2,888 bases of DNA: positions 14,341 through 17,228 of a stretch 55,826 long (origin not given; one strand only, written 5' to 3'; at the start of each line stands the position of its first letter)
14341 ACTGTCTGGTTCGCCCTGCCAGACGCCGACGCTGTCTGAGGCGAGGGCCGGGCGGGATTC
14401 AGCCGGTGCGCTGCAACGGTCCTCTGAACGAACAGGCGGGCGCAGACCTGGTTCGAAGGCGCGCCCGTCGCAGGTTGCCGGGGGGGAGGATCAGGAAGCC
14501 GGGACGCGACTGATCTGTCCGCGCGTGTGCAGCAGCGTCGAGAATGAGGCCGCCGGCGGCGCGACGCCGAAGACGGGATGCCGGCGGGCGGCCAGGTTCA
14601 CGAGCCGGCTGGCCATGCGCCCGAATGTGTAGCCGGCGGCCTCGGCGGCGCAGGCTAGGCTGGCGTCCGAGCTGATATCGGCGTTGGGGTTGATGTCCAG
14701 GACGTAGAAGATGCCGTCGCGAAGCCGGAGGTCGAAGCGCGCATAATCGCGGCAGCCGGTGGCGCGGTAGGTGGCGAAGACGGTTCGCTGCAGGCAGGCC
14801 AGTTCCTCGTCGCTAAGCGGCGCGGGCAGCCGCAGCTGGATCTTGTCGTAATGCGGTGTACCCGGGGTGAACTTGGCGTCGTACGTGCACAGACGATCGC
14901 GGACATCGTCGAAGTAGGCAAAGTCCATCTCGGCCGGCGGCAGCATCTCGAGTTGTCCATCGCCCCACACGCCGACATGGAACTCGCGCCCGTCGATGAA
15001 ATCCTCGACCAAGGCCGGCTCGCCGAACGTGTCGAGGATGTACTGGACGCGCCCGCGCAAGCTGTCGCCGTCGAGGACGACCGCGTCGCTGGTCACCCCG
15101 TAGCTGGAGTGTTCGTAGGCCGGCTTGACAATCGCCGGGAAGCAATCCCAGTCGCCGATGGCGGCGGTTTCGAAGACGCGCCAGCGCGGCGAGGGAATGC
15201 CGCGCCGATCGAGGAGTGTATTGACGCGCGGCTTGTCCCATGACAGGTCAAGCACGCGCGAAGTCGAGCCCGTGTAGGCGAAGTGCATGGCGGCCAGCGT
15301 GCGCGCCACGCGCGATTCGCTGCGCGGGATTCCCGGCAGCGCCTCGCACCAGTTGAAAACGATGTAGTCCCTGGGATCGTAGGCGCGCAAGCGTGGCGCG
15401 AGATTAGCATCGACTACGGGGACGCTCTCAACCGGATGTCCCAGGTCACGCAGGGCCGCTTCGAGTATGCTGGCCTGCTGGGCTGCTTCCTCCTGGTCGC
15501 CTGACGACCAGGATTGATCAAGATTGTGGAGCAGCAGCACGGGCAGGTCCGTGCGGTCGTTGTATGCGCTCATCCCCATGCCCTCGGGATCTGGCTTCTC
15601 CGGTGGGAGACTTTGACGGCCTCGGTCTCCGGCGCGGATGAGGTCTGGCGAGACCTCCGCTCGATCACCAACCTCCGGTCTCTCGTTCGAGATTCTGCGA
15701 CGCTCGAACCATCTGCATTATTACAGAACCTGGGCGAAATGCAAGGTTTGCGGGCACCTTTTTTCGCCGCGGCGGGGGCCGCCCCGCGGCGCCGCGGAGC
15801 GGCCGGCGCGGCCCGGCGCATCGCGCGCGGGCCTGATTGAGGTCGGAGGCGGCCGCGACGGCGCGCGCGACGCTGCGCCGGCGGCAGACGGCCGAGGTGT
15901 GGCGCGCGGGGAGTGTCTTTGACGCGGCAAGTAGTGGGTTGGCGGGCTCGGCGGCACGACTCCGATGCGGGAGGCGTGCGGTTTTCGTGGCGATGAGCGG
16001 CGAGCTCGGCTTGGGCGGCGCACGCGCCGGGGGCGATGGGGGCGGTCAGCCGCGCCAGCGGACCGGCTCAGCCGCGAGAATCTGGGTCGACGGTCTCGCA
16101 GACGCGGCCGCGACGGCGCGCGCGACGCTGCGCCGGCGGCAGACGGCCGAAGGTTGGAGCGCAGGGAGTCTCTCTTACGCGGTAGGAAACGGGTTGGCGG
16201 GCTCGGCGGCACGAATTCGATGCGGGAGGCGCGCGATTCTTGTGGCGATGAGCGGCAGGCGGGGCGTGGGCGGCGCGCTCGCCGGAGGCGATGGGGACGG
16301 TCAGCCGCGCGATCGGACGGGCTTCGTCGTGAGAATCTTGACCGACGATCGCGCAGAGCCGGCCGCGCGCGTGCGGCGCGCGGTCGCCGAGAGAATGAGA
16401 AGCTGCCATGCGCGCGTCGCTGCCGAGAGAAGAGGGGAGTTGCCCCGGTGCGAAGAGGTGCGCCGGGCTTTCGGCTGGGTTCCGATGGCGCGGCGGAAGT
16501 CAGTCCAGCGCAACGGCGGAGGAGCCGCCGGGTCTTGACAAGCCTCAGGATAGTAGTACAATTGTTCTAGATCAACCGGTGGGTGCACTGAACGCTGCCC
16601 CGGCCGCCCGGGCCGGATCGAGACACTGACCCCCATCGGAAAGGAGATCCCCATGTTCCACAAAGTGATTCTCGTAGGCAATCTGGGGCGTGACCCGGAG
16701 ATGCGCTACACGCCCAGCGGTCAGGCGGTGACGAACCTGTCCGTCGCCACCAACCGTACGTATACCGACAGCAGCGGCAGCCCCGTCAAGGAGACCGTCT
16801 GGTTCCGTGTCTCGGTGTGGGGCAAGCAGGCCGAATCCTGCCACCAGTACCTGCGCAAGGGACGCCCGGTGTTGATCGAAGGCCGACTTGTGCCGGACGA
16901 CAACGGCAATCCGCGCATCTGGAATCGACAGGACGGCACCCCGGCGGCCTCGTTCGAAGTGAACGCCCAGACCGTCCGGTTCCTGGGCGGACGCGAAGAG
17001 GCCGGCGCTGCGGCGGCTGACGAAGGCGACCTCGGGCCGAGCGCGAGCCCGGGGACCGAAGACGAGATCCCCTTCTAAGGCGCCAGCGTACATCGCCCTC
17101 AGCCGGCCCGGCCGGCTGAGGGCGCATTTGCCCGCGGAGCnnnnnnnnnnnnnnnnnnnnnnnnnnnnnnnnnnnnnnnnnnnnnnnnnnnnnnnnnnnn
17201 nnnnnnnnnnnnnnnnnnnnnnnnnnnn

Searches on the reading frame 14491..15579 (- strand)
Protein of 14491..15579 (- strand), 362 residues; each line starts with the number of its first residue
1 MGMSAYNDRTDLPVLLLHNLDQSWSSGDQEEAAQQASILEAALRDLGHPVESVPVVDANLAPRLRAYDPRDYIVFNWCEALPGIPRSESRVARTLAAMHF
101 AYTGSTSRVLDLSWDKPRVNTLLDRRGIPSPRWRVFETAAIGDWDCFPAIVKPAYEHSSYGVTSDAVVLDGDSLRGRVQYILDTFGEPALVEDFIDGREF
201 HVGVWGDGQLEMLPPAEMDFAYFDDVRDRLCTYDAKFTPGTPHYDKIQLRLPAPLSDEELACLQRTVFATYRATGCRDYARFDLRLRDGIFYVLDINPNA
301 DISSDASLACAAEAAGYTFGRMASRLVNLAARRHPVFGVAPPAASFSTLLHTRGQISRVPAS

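Call 3: search_protein_families(library=pfam, proteins=[window:14491-15579:-], max_evalue=0.1)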
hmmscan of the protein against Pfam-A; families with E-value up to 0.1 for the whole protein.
window:14491-15579:- (362 aa): 2 families
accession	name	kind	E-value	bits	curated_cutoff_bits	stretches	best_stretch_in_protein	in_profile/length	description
PF07478.18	Dala_Dala_lig_C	-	2.3e-20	73.4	24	1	140-327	30-203/204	D-ala D-ala ligase C-terminus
PF13535.11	ATP-grasp_4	-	0.0071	16.4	27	1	147-231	3-99/160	ATP-grasp domain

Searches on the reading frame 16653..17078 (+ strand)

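Call 3: search_protein_families(library=pfam, proteins=[window:16653-17078:+], max_evalue=0.1)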
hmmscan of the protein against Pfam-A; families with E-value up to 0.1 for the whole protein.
window:16653-17078:+ (141 aa): 3 families
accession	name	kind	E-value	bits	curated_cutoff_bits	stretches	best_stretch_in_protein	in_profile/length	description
PF00436.31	SSB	-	8.9e-31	106.5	26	1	2-111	1-104/104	Single-strand binding protein family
PF22657.2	SSB_1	-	0.0021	18.6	27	1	5-88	3-84/91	Another single-strand binding protein family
PF01336.31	tRNA_anti-codon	-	0.008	16.5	27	1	51-106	29-70/75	OB-fold nucleic acid binding domain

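Call 4: search_protein_families(library=ncbifam, proteins=[window:16653-17078:+], max_evalue=0.1)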
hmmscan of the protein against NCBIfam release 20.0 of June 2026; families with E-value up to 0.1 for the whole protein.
window:16653-17078:+ (141 aa): 20 families
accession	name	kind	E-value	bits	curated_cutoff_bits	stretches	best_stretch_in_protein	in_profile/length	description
TIGR00621.2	ssb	subfamily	5.2e-35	121.2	53.95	1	1-117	3-115/165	single-stranded DNA-binding protein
NF005406.0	PRK06958.1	subfamily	8.6e-33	114.3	252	1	3-130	5-129/182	single-stranded DNA-binding protein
NF006533.0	PRK09010.1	subfamily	2.8e-28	99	260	1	3-126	7-128/177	single-stranded DNA-binding protein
NF006297.0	PRK08486.1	equivalog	6.5e-28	98.1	212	1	1-121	1-115/182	single-stranded DNA-binding protein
NF004357.0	PRK05733.1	subfamily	1.4e-26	93.5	241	1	3-127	6-127/172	single-stranded DNA-binding protein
NF006445.0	PRK08763.1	subfamily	2.1e-24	86.6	246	1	3-122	6-119/164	single-stranded DNA-binding protein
NF010292.0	PRK13732.1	subfamily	3.1e-22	79.3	265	1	3-80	7-85/175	single-stranded DNA-binding protein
NF004972.0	PRK06341.1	equivalog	1e-19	71.1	254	1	3-128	6-131/166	single-stranded DNA-binding protein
NF004948.0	PRK06293.1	equivalog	1.3e-19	70.7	156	1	5-118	4-108/161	single-stranded DNA-binding protein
NF005241.0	PRK06751.1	equivalog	2.5e-19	70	313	1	1-120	1-112/173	single-stranded DNA-binding protein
NF005851.0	PRK07772.1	subfamily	5.7e-18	65.8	194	1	5-108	7-106/191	single-stranded DNA-binding protein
NF005674.0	PRK07459.1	equivalog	3.8e-16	59.1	161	1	4-116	5-106/121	single-stranded DNA-binding protein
NF005580.0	PRK07275.1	subfamily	1.4e-15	57.8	254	1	1-120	1-112/162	single-stranded DNA-binding protein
NF005170.0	PRK06642.1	equivalog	1.7e-15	57.1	270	1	3-104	6-103/152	single-stranded DNA-binding protein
NF005579.0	PRK07274.1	equivalog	3.6e-13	49.3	169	1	1-79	1-77/131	single-stranded DNA-binding protein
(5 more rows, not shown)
